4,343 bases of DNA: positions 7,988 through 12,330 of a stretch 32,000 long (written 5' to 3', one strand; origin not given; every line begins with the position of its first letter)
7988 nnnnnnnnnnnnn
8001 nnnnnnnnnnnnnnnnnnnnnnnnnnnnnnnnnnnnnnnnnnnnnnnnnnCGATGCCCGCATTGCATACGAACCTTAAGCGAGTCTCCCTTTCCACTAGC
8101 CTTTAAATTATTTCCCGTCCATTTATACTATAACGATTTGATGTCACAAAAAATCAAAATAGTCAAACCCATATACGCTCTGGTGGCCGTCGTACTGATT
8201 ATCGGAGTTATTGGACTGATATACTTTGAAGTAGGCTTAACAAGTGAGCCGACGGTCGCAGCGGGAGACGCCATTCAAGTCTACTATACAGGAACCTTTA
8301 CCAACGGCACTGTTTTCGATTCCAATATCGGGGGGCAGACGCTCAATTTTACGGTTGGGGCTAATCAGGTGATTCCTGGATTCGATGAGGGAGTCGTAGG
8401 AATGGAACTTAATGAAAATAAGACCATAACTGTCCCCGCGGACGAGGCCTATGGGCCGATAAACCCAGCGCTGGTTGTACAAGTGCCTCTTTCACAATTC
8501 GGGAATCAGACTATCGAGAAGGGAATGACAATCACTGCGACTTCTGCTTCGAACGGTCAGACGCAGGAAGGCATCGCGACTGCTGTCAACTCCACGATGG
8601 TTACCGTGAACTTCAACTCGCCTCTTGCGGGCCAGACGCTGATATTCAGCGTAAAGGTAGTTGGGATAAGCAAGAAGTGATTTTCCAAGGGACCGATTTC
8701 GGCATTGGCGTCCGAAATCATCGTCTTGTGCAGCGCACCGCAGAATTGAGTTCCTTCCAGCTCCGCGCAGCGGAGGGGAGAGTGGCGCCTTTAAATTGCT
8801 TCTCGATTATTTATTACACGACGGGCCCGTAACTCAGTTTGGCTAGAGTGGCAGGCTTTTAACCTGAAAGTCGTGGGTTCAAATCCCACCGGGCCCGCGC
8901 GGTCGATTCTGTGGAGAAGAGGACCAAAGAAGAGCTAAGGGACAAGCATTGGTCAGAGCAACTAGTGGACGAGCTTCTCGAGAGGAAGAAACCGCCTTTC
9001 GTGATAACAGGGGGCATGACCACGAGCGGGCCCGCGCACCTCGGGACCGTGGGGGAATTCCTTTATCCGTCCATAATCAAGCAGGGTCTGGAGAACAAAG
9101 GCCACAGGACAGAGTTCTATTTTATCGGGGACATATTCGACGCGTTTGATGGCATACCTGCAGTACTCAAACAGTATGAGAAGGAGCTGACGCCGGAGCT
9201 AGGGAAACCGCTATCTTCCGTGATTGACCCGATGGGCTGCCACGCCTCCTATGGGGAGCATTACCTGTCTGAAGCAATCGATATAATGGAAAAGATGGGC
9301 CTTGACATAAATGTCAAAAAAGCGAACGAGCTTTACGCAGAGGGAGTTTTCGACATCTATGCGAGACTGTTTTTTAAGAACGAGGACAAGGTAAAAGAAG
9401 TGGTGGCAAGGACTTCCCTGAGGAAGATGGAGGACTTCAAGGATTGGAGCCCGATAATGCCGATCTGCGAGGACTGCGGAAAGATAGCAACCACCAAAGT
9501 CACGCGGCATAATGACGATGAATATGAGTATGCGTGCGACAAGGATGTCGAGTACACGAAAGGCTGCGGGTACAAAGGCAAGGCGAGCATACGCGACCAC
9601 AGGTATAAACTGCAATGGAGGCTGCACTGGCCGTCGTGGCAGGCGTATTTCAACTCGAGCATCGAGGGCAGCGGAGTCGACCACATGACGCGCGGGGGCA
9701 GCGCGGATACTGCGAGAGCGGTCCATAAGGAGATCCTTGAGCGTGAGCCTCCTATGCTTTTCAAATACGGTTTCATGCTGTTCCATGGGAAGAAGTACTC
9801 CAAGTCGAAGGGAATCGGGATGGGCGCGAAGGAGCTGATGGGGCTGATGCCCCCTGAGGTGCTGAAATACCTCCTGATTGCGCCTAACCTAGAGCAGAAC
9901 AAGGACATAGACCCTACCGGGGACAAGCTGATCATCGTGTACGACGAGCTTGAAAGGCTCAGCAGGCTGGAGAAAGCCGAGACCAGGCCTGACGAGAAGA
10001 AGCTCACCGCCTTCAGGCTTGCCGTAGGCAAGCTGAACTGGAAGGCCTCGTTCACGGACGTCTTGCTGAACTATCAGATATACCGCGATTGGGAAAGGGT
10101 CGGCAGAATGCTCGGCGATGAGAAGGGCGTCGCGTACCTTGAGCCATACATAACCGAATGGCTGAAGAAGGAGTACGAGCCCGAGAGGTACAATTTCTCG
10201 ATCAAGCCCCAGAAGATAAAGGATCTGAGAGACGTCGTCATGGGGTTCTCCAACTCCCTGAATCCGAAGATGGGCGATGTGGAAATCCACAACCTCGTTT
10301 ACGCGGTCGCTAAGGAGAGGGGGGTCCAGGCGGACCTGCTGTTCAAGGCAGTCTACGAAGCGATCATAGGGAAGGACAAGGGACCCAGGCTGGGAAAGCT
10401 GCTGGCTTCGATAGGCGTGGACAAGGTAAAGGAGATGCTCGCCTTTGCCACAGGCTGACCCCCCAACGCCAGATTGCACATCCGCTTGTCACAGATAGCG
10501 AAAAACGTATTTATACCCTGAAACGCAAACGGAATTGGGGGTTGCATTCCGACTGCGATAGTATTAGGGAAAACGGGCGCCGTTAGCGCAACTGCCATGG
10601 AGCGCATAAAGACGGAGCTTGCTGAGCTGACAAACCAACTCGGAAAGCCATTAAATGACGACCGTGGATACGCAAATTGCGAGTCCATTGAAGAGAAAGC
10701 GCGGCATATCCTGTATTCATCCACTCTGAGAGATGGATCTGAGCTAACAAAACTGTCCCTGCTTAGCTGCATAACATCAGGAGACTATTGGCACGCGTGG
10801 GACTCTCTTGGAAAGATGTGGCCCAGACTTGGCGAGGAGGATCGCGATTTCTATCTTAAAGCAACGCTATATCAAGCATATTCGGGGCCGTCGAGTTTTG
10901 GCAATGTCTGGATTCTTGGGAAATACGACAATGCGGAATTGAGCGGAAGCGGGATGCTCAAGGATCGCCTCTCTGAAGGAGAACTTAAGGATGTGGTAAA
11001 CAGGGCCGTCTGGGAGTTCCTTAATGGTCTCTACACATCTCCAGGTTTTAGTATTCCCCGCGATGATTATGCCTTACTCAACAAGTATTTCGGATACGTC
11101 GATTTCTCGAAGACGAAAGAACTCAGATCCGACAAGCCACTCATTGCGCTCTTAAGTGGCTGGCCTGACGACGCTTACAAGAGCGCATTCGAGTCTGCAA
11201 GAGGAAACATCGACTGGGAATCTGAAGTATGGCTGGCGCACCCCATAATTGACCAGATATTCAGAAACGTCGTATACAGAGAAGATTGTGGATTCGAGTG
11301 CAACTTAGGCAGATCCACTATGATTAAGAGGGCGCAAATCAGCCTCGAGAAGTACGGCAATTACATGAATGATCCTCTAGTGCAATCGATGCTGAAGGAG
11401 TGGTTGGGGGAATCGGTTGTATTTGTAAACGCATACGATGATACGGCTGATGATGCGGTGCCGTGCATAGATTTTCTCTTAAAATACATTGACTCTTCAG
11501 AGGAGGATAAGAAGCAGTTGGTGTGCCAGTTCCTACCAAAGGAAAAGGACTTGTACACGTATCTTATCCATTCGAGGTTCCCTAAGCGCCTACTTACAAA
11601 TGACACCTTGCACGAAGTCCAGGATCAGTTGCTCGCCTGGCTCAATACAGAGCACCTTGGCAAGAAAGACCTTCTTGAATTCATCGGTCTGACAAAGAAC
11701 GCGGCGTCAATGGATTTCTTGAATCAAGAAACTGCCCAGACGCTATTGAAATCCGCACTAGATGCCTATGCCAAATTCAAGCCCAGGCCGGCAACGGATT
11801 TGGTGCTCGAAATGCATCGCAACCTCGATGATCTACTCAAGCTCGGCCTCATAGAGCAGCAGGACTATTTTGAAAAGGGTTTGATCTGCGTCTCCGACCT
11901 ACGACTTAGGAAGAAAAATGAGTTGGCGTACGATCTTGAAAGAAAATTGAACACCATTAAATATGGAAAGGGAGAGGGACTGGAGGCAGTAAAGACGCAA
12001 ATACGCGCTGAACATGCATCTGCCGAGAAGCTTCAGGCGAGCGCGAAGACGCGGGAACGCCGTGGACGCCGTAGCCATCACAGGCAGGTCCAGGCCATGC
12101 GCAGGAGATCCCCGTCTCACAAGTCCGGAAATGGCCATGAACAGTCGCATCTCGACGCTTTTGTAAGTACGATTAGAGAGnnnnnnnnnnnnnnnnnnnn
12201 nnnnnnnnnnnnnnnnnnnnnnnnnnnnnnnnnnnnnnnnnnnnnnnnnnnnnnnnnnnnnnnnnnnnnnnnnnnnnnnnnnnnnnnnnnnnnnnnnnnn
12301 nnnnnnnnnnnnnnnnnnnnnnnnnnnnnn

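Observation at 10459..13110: Low-GC islet encoding two tandem, coupled paralogous proteins of unknown family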

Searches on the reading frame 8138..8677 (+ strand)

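Call 31: search_protein_families(library=ncbifam, proteins=[window:8138-8677:+], max_evalue=0.00001)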
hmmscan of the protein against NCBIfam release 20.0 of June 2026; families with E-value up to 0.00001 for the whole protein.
window:8138-8677:+ (180 aa): 6 families
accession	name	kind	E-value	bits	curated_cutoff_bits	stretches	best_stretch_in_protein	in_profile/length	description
NF011676.0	PRK15095.1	equivalog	4.1e-17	62.1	125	1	39-178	4-144/156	FKBP-type peptidyl-prolyl cis-trans isomerase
NF008008.0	PRK10737.1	equivalog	7.6e-11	42.3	174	1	49-178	12-140/196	peptidylprolyl isomerase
TIGR00115.1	tig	equivalog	2.8e-10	39.6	180.2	1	39-117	148-213/410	trigger factor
NF053689.1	BamJ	equivalog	3.1e-09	37.3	100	1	38-107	92-166/184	BamJ family beta-barrel-assembly machinery protein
NF008602.0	PRK11570.1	subfamily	1.4e-07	31.6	198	1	40-107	117-183/206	FKBP-type peptidyl-prolyl cis-trans isomerase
NF008150.0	PRK10902.1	equivalog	5e-06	26.1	215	1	39-107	160-227/271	FKBP-type peptidyl-prolyl cis-trans isomerase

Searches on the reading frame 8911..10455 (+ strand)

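Call 5: search_protein_families(library=pfam, proteins=[window:8911-10455:+], max_evalue=1)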
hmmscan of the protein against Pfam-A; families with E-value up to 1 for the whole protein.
window:8911-10455:+ (515 aa): 3 families
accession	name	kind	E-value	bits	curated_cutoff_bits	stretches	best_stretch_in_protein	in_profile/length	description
PF01921.24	tRNA-synt_1f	-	8e-77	259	27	1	12-363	1-348/360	tRNA synthetases class I (K)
PF09334.17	tRNA-synt_1g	-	1.4e-05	24.5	20.1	1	279-340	311-371/391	tRNA synthetases class I (M)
PF19269.4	Anticodon_2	-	0.0043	17.9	23.6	1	453-508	80-135/141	Anticodon binding domain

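Call 31: search_protein_families(library=ncbifam, proteins=[window:8911-10455:+], max_evalue=0.00001)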
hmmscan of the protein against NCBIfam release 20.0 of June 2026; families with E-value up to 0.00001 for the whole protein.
window:8911-10455:+ (515 aa): 2 families
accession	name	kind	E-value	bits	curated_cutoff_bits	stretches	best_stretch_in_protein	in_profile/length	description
TIGR00467.1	lysS_arch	equivalog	1.2e-87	294.6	147.55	1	13-510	2-511/515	lysine--tRNA ligase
NF001968.0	PRK00750.1-2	equivalog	4.1e-45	154.2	648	2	18-321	23-319/528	lysine--tRNA ligase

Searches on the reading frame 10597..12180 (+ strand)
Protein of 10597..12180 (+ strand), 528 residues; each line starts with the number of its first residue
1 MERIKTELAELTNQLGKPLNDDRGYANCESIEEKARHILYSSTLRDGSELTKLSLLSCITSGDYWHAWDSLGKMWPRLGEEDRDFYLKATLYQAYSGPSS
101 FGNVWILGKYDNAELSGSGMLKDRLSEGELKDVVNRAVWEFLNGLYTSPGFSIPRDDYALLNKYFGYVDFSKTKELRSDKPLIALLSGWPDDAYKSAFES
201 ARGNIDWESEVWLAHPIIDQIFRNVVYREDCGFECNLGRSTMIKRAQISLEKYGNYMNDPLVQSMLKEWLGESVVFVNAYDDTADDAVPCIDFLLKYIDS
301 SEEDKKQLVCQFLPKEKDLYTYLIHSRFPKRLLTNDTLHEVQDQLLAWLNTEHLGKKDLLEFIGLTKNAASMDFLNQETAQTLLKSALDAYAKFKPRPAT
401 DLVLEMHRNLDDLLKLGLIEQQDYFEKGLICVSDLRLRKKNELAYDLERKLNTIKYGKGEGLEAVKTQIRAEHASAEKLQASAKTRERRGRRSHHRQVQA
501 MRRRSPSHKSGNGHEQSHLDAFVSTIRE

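Call 5: search_protein_families(library=pfam, proteins=[window:10597-12180:+], max_evalue=1)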
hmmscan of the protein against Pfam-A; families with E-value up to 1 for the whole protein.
window:10597-12180:+ (528 aa): 1 family
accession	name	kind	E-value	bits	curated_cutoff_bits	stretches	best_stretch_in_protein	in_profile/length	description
PF06337.17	DUSP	-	0.0025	18.7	29.3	1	106-156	25-74/77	DUSP domain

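Call 9: search_protein_families(library=ncbifam, proteins=[window:10597-12180:+], max_evalue=1)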
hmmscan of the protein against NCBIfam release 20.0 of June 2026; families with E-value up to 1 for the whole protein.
window:10597-12180:+ (528 aa): 0 families

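Call 10: search_protein_families(library=padloc, proteins=[window:10597-12180:+], max_evalue=1)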
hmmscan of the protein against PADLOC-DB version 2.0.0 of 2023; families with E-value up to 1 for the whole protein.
window:10597-12180:+ (528 aa): 0 families

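Call 11: search_protein_families(library=phrogs, proteins=[window:10597-12180:+], max_evalue=1)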
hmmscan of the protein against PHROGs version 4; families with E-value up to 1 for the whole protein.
window:10597-12180:+ (528 aa): 1 family
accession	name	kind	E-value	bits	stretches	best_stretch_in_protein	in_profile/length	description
phrog_36571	-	unknown function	0.36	12.1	0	250-281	25-57/78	-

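Call 13: find_homologous_proteins(query=window:10597-12180:+)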
Query window:10597-12180:+ (528 aa): 3 proteins with E <= 0.001 among 8000 candidates.
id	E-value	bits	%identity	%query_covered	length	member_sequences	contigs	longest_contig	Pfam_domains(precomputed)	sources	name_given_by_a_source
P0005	0.0e+0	1171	100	97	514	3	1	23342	-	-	-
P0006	6.5e-144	499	49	91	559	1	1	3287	-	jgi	jgi:hypothetical protein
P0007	5.8e-140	486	48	90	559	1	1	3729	-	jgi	jgi:hypothetical protein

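Call 84: find_encoding_contigs(protein=P0006, flank=5000, max_places=3)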
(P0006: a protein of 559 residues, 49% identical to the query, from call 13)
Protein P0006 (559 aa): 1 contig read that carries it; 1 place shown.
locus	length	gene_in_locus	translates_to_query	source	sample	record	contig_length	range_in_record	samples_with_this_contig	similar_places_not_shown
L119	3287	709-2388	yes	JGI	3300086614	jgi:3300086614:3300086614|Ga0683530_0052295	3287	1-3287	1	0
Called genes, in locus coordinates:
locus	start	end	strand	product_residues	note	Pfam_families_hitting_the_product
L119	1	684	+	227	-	?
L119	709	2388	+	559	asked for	-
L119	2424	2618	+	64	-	-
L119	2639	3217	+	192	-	PF00583:Acetyltransf_1 (weak)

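Call 85: find_encoding_contigs(protein=P0007, flank=5000, max_places=3)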
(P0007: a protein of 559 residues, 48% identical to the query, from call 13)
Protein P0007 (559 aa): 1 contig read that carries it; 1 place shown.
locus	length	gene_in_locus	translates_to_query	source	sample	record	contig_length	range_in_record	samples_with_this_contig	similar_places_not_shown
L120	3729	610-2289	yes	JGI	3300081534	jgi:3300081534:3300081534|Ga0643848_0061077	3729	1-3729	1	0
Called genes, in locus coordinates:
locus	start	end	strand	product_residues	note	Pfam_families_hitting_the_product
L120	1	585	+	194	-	?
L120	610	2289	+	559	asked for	-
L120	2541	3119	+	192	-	PF00583:Acetyltransf_1 (weak)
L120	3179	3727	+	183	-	?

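Call 93: search_dna_similar(query=window:10597-12180:+, collection=phages, mode=protein, max_evalue=0.001)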
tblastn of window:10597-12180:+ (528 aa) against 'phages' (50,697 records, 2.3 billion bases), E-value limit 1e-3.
No match.

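Call 94: search_dna_similar(query=window:10597-12180:+, collection=plasmids, mode=protein, max_evalue=0.001)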
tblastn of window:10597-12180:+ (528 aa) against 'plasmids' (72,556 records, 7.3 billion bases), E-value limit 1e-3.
No match.
